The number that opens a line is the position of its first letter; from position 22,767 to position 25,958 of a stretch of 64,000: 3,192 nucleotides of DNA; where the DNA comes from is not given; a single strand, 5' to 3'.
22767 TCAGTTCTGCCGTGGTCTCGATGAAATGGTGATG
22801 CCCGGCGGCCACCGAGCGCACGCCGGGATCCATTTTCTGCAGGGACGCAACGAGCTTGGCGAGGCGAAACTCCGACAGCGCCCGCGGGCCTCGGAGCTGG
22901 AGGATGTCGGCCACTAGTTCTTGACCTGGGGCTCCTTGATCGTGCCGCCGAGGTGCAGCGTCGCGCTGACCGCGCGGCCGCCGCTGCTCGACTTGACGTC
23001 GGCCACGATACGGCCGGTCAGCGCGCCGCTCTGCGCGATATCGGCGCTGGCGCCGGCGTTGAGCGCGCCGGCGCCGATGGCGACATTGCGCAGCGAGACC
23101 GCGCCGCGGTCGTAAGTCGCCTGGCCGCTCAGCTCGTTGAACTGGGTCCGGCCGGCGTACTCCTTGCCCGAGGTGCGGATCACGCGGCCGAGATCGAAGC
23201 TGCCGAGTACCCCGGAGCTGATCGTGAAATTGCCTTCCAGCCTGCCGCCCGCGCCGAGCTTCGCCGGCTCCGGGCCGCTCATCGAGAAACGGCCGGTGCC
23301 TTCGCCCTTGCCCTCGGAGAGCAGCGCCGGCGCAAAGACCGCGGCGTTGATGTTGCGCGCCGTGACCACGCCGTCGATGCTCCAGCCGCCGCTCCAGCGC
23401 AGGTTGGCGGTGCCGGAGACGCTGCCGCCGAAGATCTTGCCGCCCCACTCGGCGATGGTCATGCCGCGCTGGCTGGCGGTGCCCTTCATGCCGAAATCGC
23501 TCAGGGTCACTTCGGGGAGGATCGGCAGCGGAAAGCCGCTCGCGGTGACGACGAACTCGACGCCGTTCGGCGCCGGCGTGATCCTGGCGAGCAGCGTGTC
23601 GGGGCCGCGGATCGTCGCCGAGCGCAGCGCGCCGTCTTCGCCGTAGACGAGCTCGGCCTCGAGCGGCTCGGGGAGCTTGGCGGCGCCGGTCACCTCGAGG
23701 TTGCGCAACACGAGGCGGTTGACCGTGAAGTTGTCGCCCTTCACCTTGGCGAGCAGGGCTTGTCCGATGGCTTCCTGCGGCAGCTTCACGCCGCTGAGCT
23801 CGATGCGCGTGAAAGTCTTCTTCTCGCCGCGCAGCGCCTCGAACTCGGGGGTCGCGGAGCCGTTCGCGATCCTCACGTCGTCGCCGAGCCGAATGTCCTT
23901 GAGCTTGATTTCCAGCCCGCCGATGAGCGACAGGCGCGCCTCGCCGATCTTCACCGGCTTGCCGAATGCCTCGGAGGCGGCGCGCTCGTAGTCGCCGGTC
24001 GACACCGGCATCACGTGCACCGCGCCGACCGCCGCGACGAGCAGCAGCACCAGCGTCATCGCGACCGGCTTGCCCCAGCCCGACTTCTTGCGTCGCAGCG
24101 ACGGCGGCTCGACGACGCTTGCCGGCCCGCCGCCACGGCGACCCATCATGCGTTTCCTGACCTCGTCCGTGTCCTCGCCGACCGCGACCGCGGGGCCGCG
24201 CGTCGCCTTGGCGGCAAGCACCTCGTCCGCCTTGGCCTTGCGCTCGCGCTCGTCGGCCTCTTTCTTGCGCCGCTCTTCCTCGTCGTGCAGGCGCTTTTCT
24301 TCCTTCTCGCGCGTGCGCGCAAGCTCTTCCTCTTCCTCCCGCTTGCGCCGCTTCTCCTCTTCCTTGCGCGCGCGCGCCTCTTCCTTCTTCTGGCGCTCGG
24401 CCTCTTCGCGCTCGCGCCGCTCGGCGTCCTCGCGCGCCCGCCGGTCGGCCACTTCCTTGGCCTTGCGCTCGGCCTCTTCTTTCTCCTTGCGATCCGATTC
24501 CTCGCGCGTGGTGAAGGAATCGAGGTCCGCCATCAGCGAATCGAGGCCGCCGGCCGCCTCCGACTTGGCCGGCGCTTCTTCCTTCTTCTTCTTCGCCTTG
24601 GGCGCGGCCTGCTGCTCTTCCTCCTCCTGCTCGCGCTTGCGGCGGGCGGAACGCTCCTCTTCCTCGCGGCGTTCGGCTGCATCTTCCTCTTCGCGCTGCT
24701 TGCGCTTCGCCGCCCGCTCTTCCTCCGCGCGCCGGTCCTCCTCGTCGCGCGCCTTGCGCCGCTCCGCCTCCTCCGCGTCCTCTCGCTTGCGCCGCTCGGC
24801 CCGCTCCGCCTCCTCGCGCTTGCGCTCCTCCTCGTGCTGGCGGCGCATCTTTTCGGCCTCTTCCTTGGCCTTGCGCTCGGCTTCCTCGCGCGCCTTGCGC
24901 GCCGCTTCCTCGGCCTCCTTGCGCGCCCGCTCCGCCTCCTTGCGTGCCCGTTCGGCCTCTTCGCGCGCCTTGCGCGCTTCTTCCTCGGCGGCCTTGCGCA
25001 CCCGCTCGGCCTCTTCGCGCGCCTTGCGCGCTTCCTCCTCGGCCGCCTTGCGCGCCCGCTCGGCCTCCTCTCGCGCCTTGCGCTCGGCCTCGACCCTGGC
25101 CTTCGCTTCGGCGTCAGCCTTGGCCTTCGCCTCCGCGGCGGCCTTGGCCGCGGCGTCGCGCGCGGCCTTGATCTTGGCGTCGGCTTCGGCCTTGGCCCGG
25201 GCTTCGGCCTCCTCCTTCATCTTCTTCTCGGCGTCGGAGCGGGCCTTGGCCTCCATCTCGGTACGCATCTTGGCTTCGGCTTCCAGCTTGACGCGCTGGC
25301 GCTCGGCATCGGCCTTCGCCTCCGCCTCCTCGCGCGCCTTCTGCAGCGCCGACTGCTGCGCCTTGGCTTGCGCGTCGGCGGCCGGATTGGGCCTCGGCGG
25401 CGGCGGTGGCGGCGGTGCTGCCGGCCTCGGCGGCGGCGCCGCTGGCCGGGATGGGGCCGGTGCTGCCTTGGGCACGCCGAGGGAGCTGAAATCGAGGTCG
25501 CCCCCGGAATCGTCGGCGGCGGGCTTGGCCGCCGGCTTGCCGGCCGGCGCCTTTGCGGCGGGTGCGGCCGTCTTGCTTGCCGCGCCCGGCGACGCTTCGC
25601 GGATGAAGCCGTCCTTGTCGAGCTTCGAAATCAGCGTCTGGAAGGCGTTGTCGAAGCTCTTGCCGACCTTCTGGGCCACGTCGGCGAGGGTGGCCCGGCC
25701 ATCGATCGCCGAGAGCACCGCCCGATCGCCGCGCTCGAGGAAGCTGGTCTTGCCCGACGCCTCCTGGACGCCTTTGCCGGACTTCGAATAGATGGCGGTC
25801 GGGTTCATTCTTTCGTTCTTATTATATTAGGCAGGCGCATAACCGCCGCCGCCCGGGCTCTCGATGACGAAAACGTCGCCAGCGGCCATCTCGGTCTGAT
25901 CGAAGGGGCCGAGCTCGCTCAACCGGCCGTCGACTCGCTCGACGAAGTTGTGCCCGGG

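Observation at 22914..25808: Chimeric 964-aa inner-membrane protein: cytoplasmic E/R/K/A mega-helix fused to a periplasmic AsmA-like domain, wedged between an oxoprolinase-type gene and purL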

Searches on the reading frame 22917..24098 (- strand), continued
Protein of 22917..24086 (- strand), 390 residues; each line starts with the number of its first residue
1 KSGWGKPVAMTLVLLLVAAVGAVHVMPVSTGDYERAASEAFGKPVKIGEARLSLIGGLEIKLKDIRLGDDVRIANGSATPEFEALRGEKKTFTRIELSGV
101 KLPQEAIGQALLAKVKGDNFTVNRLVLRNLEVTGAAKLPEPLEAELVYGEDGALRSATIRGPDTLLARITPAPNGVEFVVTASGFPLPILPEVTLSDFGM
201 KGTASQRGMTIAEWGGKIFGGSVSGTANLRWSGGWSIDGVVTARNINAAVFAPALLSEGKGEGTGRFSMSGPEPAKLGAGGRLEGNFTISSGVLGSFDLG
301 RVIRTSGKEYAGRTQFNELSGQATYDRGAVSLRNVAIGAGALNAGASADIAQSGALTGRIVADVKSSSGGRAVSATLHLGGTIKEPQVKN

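Call 80: search_protein_families(library=pfam, proteins=[P0250, P0254], max_evalue=0.001)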
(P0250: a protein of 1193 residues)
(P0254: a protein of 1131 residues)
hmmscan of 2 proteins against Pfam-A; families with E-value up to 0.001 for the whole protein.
P0250 (1193 aa): 1 family
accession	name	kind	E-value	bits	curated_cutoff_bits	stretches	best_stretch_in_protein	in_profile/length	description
PF00211.25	Guanylate_cyc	-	4.9e-10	39.7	21.9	1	546-696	10-171/183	Adenylate and Guanylate cyclase catalytic domain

P0254 (1131 aa): 2 families
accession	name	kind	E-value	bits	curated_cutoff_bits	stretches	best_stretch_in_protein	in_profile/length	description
PF02389.20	Cornifin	-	6.2e-06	26.9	34.8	1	282-378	13-109/135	Cornifin (SPRR) family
PF00211.25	Guanylate_cyc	-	7e-06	26.2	21.9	1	495-645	10-171/183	Adenylate and Guanylate cyclase catalytic domain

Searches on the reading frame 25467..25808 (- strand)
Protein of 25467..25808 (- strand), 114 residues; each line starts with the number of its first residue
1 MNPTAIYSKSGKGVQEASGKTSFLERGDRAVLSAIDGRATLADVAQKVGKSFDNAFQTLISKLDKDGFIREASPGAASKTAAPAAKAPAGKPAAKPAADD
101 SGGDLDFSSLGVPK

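Call 38: search_solved_structures(query=A3, max_evalue=10, show_alignments=3)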
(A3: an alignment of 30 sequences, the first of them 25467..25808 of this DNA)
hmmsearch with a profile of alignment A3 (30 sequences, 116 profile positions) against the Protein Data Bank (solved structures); distinct sequences matched with E-value up to 10: 14.
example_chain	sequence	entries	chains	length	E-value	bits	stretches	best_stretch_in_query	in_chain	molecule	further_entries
5sxy_A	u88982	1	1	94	0.00096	22.7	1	17-55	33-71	Bifunctional coenzyme PQQ synthesis protein C/D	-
5vrd_D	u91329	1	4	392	0.0055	20.3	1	17-55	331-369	Bifunctional coenzyme PQQ synthesis protein C/D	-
3i4p_A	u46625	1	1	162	0.22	15.1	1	25-73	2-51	Transcriptional regulator, AsnC family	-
9uk9_A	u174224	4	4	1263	0.23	15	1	4-81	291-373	Cobaltochelatase subunit CobN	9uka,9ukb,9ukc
2l4a_A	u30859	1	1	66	0.23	15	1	23-74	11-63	Leucine responsive regulatory protein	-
2w29_A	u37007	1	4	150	0.24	15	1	34-79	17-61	PROBABLE TRANSCRIPTIONAL REGULATORY PROTEIN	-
2w25_A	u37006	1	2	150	0.24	15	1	34-79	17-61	PROBABLE TRANSCRIPTIONAL REGULATORY PROTEIN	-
2vbw_A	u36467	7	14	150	0.24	15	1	34-79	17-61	TRANSCRIPTIONAL REGULATORY PROTEIN | PROBABLE TRANSCRIPTIONAL REGULATORY PROTEIN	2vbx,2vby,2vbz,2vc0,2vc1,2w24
1ffk_P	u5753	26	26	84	0.26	14.9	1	34-70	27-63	RIBOSOMAL PROTEIN L23 | 50S RIBOSOMAL PROTEIN L23 | 50S ribosomal protein L23P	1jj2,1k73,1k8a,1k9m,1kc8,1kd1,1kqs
1s72_S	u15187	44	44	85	0.27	14.8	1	34-70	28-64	50S ribosomal protein L23P | 50S ribosomal protein L23 | RPL23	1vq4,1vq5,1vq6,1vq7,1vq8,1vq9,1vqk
3g4s_S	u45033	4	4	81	0.27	14.8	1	34-69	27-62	50S ribosomal protein L23P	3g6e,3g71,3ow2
2qz8_A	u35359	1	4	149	1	13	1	34-79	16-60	Probable transcriptional regulatory protein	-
3nqo_A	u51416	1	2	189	1.2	12.8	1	37-70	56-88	MarR-family transcriptional regulator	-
2gqq_A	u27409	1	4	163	1.6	12.4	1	23-74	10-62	Leucine-responsive regulatory protein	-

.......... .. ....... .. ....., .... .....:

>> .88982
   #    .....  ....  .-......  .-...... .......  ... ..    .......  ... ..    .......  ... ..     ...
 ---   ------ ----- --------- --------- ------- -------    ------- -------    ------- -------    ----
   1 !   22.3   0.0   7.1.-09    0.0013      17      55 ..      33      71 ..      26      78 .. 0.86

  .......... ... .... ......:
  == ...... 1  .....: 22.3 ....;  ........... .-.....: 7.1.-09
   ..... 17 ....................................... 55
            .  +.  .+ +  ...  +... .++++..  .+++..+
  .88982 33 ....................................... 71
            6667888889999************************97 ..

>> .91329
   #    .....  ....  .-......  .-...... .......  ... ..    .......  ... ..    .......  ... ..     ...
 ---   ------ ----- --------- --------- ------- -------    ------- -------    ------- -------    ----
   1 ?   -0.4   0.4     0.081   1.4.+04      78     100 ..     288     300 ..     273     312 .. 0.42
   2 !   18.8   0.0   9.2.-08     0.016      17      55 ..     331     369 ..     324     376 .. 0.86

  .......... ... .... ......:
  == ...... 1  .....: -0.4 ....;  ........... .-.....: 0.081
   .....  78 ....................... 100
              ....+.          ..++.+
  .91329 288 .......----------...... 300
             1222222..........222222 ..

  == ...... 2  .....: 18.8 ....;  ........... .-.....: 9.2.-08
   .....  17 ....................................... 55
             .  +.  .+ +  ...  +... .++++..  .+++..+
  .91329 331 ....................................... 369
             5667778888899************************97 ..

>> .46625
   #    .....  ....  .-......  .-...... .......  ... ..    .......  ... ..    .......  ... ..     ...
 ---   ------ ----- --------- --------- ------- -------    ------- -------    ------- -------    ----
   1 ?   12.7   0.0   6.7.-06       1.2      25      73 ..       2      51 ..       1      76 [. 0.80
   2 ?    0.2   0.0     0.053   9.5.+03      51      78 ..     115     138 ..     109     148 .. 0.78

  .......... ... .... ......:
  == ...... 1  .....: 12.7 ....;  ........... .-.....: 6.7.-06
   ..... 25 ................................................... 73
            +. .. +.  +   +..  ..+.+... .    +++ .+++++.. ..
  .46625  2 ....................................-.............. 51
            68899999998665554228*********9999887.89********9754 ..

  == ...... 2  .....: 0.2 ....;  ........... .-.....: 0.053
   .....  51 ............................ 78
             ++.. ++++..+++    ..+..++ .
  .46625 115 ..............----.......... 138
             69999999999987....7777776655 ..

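Call 42: predict_structure(alignment_id=A3)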
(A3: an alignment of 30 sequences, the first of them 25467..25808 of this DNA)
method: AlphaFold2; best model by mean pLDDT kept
length: 114 residues; sequences in the alignment: 30
mean_pLDDT: 61.1   pTM: 0.43
mean pLDDT of the five models: 61.1, 58.9, 56.7, 56.3, 54.9
residues with pLDDT >= 90: 0; 70-90: 42; 50-70: 43; < 50: 29
segments of 3 or more residues with pLDDT < 50: 73-95, 97-99
pLDDT, mean of each block of 10 residues (from residue 1): 61 53 71 71 77 78 75 45 44 46 55 52
secondary structure, 60 per line:
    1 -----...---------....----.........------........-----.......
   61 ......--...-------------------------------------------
elements in order: E6-8 H18-21 H26-34 H41-48 H54-66 E69-71

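Call 47: fold_search(model_id=the predicted structure, library=pdb)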
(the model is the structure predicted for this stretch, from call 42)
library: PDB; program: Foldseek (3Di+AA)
matches with E <= 10: 249; with E <= 0.001: 0
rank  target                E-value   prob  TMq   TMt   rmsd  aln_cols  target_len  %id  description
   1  3i4p                  4.9e-01  0.91  0.34  0.26   1.9        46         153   35  Crystal structure of AsnC family transcriptional regulator from Agrobacterium tumefaciens (released 2009-07-28)
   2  2p5v_C                5.9e-01  0.90  0.34  0.26   1.8        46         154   22  Crystal Structure of Transcriptional Regulator NMB0573 from Neisseria Meningitidis (released 2007-04-03)
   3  2qz8_A                7.1e-01  0.84  0.34  0.27   1.9        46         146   35  Crystal structure of Mycobacterium tuberculosis Leucine response regulatory protein (LrpA) (released 2007-11-06)
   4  2p6t_B                7.6e-01  0.89  0.35  0.26   1.4        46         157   22  CRYSTAL STRUCTURE OF TRANSCRIPTIONAL REGULATOR NMB0573 and L-LEUCINE COMPLEX FROM NEISSERIA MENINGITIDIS (released 2007-04-03)
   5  4omz_B                7.6e-01  0.75  0.34  0.39   3.6        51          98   24  Crystal Structure of NolR from Sinorhizobium fredii (released 2014-04-16)
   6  9o5a_C                8.0e-01  0.91  0.48  0.13   2.9        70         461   17  The KICSTOR-GATOR1 complex (released 2026-02-18)
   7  3k9t                  8.0e-01  0.72  0.40  0.12   4.7        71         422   17  Crystal structure of putative peptidase (NP_348812.1) from CLOSTRIDIUM ACETOBUTYLICUM at 2.37 A resolution (released 2009-11-10)
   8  2vbw_A                8.0e-01  0.63  0.31  0.25   2.4        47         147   34  Feast or famine regulatory protein (Rv3291c)from M. tuberculosis complexed with L-Phenylalanine (released 2007-11-06)
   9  9o5d_C                8.5e-01  0.90  0.48  0.13   3.0        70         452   17  The KICSTOR-GATOR1-SAMTOR complex (released 2026-01-21)
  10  2p5v_G                9.6e-01  0.82  0.34  0.25   1.8        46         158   22  Crystal Structure of Transcriptional Regulator NMB0573 from Neisseria Meningitidis (released 2007-04-03)
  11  2w25_A                1.0e+00  0.77  0.34  0.27   2.0        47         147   36  Crystal structure of Glu104Ala mutant (released 2009-11-17)
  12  2cyy                  1.0e+00  0.66  0.32  0.25   2.3        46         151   24  Crystal structure of PH1519 from Pyrococcus horikosii OT3 (released 2006-09-19)
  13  4pcq_C                1.2e+00  0.77  0.34  0.27   1.6        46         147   26  Crystal Structure of MtbAldR (Rv2779c) (released 2015-05-06)
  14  4l9n_A                1.2e+00  0.44  0.33  0.28   7.0        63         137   17  Crystal structure of MepR A103V mutant from multidrug resistant S. aureus clinical isolate (released 2013-09-11)
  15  8hkr_A                1.3e+00  0.66  0.34  0.11   2.8        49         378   22  Crystal Structure of Histone H3 Lysine 79 (H3K79) Methyltransferase Rv2067c from Mycobacterium tuberculosis (released 2023-10-18)
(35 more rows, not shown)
